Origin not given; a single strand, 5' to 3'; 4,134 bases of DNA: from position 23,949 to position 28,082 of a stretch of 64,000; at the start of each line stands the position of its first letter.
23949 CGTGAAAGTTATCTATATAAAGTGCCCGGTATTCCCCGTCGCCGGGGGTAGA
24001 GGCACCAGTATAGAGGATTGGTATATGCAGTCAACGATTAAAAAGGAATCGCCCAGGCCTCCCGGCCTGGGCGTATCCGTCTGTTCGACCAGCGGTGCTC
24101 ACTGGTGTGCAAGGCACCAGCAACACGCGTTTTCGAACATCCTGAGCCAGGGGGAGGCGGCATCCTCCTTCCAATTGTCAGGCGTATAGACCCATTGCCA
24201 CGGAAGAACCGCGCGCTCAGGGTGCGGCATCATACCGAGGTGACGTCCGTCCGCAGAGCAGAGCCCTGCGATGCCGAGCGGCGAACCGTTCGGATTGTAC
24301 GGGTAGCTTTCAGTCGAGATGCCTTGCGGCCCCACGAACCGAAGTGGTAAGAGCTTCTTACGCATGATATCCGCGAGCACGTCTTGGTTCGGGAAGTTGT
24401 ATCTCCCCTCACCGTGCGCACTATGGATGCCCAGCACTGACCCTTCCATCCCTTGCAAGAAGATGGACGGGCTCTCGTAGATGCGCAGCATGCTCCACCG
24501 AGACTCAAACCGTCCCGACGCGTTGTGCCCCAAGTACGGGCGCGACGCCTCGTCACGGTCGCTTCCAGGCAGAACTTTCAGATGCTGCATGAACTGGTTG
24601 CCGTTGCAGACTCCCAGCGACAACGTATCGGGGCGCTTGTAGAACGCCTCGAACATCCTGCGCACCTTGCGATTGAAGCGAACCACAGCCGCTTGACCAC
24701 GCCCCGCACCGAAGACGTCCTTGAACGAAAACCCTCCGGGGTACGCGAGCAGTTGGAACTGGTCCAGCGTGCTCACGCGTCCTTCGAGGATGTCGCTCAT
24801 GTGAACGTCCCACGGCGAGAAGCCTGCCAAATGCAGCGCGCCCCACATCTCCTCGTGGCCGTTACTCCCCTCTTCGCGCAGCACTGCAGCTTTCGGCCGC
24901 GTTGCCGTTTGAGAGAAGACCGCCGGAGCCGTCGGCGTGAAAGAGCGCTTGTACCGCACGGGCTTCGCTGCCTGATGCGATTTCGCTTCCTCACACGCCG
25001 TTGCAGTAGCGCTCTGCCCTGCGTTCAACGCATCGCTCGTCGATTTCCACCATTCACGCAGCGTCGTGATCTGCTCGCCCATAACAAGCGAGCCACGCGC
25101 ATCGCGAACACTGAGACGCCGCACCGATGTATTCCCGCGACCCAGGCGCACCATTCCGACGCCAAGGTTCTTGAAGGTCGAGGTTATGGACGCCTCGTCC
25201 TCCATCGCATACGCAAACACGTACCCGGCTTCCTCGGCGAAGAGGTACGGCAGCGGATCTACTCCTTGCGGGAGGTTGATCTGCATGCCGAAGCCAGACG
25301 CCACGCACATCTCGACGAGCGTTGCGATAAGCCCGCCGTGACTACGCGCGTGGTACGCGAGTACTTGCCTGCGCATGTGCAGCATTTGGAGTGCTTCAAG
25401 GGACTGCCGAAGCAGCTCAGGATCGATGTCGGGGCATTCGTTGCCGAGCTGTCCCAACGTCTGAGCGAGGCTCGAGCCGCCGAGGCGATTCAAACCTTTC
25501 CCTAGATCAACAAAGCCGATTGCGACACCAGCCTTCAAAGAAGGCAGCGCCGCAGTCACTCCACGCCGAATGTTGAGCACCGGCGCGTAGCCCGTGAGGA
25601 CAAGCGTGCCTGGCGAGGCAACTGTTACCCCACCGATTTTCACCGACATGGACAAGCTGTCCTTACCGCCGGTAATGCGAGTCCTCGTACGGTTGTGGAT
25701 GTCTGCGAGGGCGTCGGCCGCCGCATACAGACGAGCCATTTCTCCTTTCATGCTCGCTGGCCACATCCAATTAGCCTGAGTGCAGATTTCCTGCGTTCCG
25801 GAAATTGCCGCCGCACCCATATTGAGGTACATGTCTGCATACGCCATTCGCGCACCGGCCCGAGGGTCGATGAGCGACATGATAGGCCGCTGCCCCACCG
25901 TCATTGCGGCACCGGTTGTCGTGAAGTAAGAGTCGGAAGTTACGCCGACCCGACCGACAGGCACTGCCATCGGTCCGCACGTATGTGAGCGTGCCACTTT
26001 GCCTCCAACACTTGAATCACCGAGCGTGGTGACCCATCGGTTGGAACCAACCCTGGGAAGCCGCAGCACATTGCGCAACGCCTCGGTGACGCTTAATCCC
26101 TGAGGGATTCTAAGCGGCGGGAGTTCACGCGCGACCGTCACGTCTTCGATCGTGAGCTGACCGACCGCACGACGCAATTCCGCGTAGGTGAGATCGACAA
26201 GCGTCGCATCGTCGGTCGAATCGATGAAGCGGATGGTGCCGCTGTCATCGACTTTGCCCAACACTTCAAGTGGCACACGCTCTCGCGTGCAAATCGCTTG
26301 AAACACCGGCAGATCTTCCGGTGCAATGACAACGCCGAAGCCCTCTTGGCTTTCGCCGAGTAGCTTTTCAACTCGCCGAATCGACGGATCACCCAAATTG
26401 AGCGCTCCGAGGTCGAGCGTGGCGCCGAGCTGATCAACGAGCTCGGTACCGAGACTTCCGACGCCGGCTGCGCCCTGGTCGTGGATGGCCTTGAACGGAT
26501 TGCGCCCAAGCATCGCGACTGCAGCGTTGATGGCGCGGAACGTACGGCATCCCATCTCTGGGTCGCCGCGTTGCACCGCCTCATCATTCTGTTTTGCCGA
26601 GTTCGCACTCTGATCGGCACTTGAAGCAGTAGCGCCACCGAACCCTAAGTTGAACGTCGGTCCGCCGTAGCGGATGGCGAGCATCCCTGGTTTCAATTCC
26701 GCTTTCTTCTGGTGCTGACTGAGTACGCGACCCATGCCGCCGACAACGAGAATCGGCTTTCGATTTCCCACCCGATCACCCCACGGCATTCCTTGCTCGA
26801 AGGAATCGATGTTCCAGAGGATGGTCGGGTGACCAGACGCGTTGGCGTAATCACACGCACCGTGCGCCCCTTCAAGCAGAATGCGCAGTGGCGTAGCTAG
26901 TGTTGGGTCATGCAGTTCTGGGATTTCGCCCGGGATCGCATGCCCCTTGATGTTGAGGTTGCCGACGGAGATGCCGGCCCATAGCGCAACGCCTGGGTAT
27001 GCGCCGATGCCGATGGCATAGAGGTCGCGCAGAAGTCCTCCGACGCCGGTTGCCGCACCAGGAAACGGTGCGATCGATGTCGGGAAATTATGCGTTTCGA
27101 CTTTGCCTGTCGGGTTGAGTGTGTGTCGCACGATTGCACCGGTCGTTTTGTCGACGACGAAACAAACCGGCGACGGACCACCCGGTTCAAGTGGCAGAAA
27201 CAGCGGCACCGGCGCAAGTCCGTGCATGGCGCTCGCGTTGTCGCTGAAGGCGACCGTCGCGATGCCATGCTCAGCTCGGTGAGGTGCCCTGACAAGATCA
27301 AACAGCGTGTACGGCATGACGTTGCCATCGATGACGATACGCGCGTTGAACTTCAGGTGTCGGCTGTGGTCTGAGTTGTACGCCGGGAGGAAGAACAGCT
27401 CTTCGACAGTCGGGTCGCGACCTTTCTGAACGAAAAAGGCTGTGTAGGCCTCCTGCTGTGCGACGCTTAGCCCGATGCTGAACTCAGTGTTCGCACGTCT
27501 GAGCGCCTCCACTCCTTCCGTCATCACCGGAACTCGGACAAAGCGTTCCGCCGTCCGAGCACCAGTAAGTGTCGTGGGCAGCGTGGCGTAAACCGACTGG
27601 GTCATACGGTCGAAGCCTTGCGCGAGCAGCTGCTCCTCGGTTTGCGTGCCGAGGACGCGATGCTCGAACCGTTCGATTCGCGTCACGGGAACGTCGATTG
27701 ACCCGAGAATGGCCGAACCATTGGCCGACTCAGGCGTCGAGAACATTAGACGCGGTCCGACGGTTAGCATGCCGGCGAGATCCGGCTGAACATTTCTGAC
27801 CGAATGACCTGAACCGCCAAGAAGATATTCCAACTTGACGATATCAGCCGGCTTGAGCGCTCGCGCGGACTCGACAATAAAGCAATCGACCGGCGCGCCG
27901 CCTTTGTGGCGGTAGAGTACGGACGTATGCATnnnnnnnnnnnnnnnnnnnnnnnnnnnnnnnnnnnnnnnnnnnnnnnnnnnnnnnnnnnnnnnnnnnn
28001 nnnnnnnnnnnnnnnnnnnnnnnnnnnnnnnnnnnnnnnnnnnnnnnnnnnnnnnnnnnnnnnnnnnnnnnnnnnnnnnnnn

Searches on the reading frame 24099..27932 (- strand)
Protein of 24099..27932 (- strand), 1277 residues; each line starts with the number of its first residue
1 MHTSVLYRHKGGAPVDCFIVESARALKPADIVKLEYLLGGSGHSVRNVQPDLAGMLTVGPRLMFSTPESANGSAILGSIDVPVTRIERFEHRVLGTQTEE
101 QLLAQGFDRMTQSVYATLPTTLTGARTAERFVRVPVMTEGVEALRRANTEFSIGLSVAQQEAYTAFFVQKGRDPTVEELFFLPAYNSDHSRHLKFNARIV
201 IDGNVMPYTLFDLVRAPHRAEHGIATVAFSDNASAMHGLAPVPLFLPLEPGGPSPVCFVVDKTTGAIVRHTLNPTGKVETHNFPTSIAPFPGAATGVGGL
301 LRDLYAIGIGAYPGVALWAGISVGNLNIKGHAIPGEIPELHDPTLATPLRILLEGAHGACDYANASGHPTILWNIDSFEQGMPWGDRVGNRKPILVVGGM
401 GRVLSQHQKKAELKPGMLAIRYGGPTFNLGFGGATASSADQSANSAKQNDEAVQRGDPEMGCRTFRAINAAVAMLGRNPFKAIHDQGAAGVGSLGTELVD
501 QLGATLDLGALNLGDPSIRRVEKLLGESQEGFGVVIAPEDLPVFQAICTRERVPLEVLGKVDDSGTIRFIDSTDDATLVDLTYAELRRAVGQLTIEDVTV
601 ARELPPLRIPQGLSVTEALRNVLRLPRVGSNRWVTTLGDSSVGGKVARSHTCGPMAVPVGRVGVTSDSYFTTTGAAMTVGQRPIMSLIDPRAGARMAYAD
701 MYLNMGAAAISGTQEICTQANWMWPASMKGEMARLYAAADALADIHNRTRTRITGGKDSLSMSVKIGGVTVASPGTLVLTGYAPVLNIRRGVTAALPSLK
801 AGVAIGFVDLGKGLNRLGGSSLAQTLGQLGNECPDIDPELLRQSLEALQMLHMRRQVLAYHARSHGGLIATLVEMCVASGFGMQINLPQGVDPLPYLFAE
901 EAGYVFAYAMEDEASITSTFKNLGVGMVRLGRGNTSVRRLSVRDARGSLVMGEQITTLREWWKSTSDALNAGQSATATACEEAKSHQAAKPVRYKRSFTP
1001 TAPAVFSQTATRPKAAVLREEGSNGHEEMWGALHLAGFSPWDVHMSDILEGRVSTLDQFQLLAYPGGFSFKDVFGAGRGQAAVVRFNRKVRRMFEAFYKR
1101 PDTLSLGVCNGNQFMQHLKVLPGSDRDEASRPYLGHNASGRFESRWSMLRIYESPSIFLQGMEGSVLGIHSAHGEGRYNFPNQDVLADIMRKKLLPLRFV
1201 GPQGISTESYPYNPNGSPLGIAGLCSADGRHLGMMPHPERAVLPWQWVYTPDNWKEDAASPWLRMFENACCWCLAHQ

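Call 9: search_protein_families(library=pfam, proteins=[window:24099-27932:-])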
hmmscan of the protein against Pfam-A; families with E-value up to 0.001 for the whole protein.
window:24099-27932:- (1277 aa): 5 families
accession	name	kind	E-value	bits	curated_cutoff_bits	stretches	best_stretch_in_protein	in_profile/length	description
PF13507.12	GATase_5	-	3.1e-96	321.9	27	1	1012-1273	1-260/260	CobB/CobQ-like glutamine amidotransferase domain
PF22689.1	FGAR-AT_PurM_N-like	-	8.1e-36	123.6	27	1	631-784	2-160/160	FGAR-AT PurM_N-like domain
PF02769.27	AIRS_C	-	8.2e-29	101.2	23.1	2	415-569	2-153/156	AIR synthase related protein, C-terminal domain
PF18076.6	FGAR-AT_N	-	6.3e-06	26.6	26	1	17-119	3-109/115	Formylglycinamide ribonucleotide amidotransferase N-terminal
PF18072.6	FGAR-AT_linker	-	0.00093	20.1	26.6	0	144-192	1-49/50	Formylglycinamide ribonucleotide amidotransferase linker domain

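Call 12: find_homologous_proteins(query=window:24099-27932:-)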
Query window:24099-27932:- (1277 aa): 421 proteins with E <= 0.001 among 8000 candidates; the best 120 are listed.
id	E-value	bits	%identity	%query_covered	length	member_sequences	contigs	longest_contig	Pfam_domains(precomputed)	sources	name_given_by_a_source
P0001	0.0e+0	2938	100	100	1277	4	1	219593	PF18076.7,PF22689.2,PF13507.13,PF02769.28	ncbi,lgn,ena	-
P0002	0.0e+0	1807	63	100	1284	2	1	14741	PF22689.2,PF13507.13,PF02769.28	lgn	-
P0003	0.0e+0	1045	44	99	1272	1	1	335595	PF18076.7,PF22689.2,PF18072.7,PF13507.13,PF02769.28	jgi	-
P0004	2.7e-296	1004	43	99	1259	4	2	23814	PF18076.7,PF22689.2,PF18072.7,PF13507.13,PF02769.28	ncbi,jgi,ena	-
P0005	1.3e-295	1002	43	100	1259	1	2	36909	PF18076.7,PF22689.2,PF18072.7,PF13507.13,PF02769.28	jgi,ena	jgi:phosphoribosylformylglycinamidine synthase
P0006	6.9e-285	966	43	95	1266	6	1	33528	PF18076.7,PF22689.2,PF18072.7,PF13507.13,PF02769.28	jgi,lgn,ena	-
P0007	8.5e-285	966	43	96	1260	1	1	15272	PF18076.7,PF22689.2,PF18072.7,PF13507.13,PF02769.28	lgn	-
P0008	1.6e-271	922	39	100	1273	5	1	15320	PF18076.7,PF22689.2,PF18072.7,PF13507.13,PF02769.28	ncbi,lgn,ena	ncbi:MAG: phosphoribosylformylglycinamidine synthase [Patescibacteria group bacterium]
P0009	2.5e-271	921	41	99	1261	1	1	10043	PF18076.7,PF22689.2,PF18072.7,PF13507.13,PF02769.28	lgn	-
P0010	8.3e-269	913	40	98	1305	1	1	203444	PF18076.7,PF22689.2,PF18072.7,PF13507.13,PF02769.28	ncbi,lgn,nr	ncbi:phosphoribosylformylglycinamidine synthase [Candidatus Saccharibacteria bacterium]|nr:phosphori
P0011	1.7e-268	912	40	100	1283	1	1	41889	PF18076.7,PF22689.2,PF18072.7,PF13507.13,PF02769.28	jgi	jgi:phosphoribosylformylglycinamidine synthase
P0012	3.7e-268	911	40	99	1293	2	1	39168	PF18076.7,PF22689.2,PF18072.7,PF13507.13,PF02769.28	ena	-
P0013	6.1e-267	907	40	98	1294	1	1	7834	PF18076.7,PF22689.2,PF18072.7,PF13507.13,PF02769.28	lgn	-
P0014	6.7e-267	907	39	98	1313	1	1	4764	PF18076.7,PF22689.2,PF18072.7,PF13507.13,PF02769.28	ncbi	-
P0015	1.0e-263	896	39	99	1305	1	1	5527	PF18076.7,PF22689.2,PF18072.7,PF13507.13,PF02769.28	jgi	jgi:phosphoribosylformylglycinamidine synthase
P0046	5.6e-207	708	35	98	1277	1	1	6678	PF18076.7,PF22689.2,PF18072.7,PF13507.13,PF02769.28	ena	-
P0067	2.9e-197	676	36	95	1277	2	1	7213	PF18076.7,PF22689.2,PF18072.7,PF13507.13,PF02769.28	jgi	jgi:phosphoribosylformylglycinamidine synthase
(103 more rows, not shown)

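Call 13: find_encoding_contigs(protein=P0002, flank=4000, max_places=3)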
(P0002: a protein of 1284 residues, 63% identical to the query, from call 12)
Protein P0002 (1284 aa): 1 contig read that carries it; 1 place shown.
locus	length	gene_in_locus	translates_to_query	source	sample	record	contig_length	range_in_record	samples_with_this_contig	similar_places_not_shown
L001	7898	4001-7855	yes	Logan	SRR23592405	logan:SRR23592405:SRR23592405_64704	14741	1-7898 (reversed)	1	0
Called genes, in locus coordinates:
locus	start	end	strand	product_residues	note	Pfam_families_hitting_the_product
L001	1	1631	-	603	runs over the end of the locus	PF00753:Lactamase_B, PF12706:Lactamase_B_2, PF23023:Anti-Pycsar_Apyc1 (weak), PF22505:RNase_J_b_CASP, PF17770:RNase_J_C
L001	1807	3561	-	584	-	PF00496:SBP_bac_5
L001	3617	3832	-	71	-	PF03840:SecG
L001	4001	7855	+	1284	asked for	PF02769:AIRS_C, PF22689:FGAR-AT_PurM_N-like, PF02769:AIRS_C, PF13507:GATase_5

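Call 14: find_encoding_contigs(protein=P0001, flank=3000, max_places=4)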
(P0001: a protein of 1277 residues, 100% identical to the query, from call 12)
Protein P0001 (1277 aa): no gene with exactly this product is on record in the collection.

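Call 17: find_related_loci(query=window:24099-27932:-, collection=genome_contigs, flank=3000)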
Query window:24099-27932:- (1277 aa) in genome_contigs; peptide patterns used: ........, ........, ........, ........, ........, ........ (x = any residue, [..] = any of these).
20 stretches matched a pattern, but none encodes a relative of the query by tblastn (E <= 1e-3).

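Call 19: find_encoding_contigs(protein=P0003, flank=3000, max_places=2)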
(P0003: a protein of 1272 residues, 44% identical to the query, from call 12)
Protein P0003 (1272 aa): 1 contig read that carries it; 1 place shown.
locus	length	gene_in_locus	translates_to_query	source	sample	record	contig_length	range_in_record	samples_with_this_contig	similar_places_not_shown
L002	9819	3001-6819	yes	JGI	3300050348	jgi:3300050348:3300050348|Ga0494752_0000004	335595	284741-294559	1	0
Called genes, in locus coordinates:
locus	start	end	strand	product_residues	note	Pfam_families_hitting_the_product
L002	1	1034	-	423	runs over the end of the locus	PF01555:N6_N4_Mtase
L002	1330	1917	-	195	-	-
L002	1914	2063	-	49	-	PF12728:HTH_17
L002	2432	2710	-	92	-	-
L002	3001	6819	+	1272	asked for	PF18076:FGAR-AT_N, PF18072:FGAR-AT_linker, PF02769:AIRS_C, PF22689:FGAR-AT_PurM_N-like, PF02769:AIRS_C, PF13507:GATase_5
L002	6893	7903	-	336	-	PF01551:Peptidase_M23 (weak)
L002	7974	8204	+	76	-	-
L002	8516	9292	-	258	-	-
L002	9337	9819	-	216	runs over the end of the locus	-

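Call 20: find_encoding_contigs(protein=P0004, flank=3000, max_places=2)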
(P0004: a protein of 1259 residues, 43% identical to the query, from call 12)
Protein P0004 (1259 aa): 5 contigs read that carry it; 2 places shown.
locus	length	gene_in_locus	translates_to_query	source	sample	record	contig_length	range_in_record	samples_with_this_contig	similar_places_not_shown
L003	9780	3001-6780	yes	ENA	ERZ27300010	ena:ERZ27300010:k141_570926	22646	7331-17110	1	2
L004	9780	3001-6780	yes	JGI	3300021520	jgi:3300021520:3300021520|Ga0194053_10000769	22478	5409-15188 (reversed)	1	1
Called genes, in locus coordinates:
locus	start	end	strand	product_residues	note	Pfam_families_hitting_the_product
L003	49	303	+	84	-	-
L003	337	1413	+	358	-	-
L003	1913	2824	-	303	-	PF01745:IPT, PF01715:IPPT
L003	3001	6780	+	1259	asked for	PF18076:FGAR-AT_N, PF18072:FGAR-AT_linker, PF02769:AIRS_C, PF22689:FGAR-AT_PurM_N-like, PF02769:AIRS_C, PF13507:GATase_5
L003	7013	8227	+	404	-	-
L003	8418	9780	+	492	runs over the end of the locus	PF01259:SAICAR_synt, PF00731:AIRC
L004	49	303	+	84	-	-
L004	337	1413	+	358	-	-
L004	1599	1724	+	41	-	-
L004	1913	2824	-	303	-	PF01745:IPT, PF01715:IPPT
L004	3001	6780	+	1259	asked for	PF18076:FGAR-AT_N, PF18072:FGAR-AT_linker, PF02769:AIRS_C, PF22689:FGAR-AT_PurM_N-like, PF02769:AIRS_C, PF13507:GATase_5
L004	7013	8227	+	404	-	-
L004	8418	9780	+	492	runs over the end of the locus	PF01259:SAICAR_synt, PF00731:AIRC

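Call 21: find_encoding_contigs(protein=P0006, flank=3000, max_places=2)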
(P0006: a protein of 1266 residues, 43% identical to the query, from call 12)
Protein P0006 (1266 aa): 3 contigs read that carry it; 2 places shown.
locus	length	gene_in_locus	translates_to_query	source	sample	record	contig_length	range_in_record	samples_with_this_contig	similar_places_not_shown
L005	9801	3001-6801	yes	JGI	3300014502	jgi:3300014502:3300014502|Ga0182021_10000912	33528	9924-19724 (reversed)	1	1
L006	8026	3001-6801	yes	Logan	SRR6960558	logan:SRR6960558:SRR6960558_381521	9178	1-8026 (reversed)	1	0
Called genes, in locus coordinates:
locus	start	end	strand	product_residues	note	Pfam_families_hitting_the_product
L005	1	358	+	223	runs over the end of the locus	PF13384:HTH_23 (weak)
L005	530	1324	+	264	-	-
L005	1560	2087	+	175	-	-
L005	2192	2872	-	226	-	PF00551:Formyl_trans_N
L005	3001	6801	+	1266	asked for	PF18076:FGAR-AT_N (weak), PF18072:FGAR-AT_linker (weak), PF02769:AIRS_C, PF22689:FGAR-AT_PurM_N-like, PF02769:AIRS_C, PF13507:GATase_5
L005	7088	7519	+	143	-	PF13473:Cupredoxin_1, PF00127:Copper-bind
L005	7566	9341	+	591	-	PF00664:ABC_membrane, PF00005:ABC_tran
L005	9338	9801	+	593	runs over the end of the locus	PF00664:ABC_membrane, PF00005:ABC_tran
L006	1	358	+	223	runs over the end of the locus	PF13384:HTH_23 (weak)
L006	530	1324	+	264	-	-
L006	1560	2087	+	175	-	-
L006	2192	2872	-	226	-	PF00551:Formyl_trans_N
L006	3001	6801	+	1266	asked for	PF18076:FGAR-AT_N (weak), PF18072:FGAR-AT_linker (weak), PF02769:AIRS_C, PF22689:FGAR-AT_PurM_N-like, PF02769:AIRS_C, PF13507:GATase_5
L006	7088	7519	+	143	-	PF13473:Cupredoxin_1, PF00127:Copper-bind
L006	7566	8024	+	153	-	?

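Call 66: find_related_loci(query=A3, collection=viral_contigs, flank=1500)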
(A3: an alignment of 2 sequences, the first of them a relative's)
Query A3 (1277 aa) in viral_contigs; peptide patterns used: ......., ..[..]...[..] (x = any residue, [..] = any of these).
101 stretches matched a pattern, but none encodes a relative of the query by tblastn (E <= 1e-3).

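Call 68: list_cluster_members(proteins=[P0001, P0002, P0121])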
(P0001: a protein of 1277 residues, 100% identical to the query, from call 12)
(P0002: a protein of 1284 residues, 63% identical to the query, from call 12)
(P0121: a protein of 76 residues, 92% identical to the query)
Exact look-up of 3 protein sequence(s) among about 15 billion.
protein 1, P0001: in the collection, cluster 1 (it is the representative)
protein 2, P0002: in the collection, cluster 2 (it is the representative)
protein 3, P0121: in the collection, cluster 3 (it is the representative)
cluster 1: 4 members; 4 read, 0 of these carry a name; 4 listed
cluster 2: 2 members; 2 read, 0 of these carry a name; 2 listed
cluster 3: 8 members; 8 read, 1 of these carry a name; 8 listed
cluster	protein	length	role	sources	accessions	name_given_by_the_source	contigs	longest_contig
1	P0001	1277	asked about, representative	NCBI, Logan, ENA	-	-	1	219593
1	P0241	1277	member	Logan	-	-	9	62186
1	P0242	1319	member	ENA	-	-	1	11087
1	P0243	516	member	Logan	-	-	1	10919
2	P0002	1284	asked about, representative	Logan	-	-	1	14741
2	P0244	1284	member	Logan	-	-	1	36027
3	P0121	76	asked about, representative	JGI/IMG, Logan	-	protein translocase SecG subunit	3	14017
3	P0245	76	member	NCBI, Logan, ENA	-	-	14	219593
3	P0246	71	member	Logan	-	-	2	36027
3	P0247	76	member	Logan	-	-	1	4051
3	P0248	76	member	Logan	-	-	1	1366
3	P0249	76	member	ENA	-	-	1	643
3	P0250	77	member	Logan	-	-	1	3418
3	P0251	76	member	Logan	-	-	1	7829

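Call 69: find_encoding_contigs(protein=P0241, flank=1500, max_places=10)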
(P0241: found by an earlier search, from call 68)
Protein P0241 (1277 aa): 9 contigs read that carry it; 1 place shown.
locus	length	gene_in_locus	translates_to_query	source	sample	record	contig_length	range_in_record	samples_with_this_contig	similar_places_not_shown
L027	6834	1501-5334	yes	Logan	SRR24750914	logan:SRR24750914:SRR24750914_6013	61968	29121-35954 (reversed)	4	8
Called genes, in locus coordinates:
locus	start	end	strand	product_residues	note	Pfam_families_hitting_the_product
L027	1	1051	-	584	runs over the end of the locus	PF00496:SBP_bac_5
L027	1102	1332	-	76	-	PF03840:SecG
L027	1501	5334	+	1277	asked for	PF18076:FGAR-AT_N (weak), PF02769:AIRS_C, PF22689:FGAR-AT_PurM_N-like, PF02769:AIRS_C, PF13507:GATase_5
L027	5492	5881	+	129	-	PF00166:Cpn10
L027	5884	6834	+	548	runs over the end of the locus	PF00118:Cpn60_TCP1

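Call 70: find_encoding_contigs(protein=P0242, flank=1500, max_places=4)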
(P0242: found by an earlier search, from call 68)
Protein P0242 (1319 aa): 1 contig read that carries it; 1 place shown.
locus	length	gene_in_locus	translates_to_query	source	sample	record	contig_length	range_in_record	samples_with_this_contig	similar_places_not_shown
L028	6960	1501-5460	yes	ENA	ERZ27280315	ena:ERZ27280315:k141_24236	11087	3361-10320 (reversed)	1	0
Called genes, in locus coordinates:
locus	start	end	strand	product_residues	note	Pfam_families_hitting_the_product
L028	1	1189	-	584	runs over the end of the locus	PF00496:SBP_bac_5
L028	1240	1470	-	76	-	PF03840:SecG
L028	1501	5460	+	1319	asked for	PF18076:FGAR-AT_N (weak), PF02769:AIRS_C, PF22689:FGAR-AT_PurM_N-like, PF02769:AIRS_C, PF13507:GATase_5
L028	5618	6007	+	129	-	PF00166:Cpn10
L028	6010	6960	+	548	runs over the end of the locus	PF00118:Cpn60_TCP1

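Call 71: find_encoding_contigs(protein=P0244, flank=1500, max_places=4)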
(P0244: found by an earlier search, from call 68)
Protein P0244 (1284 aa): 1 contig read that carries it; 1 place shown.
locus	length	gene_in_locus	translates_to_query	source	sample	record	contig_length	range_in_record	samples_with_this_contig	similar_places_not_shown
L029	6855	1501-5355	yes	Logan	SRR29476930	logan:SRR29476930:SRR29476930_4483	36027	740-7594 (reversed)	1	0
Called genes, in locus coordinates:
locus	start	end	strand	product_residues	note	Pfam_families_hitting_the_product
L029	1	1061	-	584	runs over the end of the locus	PF00496:SBP_bac_5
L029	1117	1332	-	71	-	PF03840:SecG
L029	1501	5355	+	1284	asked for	PF02769:AIRS_C, PF22689:FGAR-AT_PurM_N-like, PF02769:AIRS_C, PF13507:GATase_5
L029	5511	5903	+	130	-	PF00166:Cpn10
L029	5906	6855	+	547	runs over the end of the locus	PF00118:Cpn60_TCP1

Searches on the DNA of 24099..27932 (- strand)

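Call 48: search_rna_families(sources=[L001, L007, L008], threshold=gathering)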
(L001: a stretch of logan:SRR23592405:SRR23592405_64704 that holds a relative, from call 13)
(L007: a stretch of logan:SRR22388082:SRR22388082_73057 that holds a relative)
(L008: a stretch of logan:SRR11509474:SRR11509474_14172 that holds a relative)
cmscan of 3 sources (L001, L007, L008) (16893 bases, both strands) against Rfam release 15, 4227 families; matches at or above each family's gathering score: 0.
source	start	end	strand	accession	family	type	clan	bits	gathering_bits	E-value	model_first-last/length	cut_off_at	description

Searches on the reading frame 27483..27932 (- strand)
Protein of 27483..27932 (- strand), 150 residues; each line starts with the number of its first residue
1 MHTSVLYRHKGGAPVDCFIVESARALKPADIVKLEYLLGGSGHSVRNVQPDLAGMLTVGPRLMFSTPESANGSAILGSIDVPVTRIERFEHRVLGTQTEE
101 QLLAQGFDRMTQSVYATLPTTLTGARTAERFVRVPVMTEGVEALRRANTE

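Call 39: find_homologous_proteins(query=window:27483-27932:-)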
Query window:27483-27932:-: 114 candidates shared short words with the query, none scored E <= 0.001.
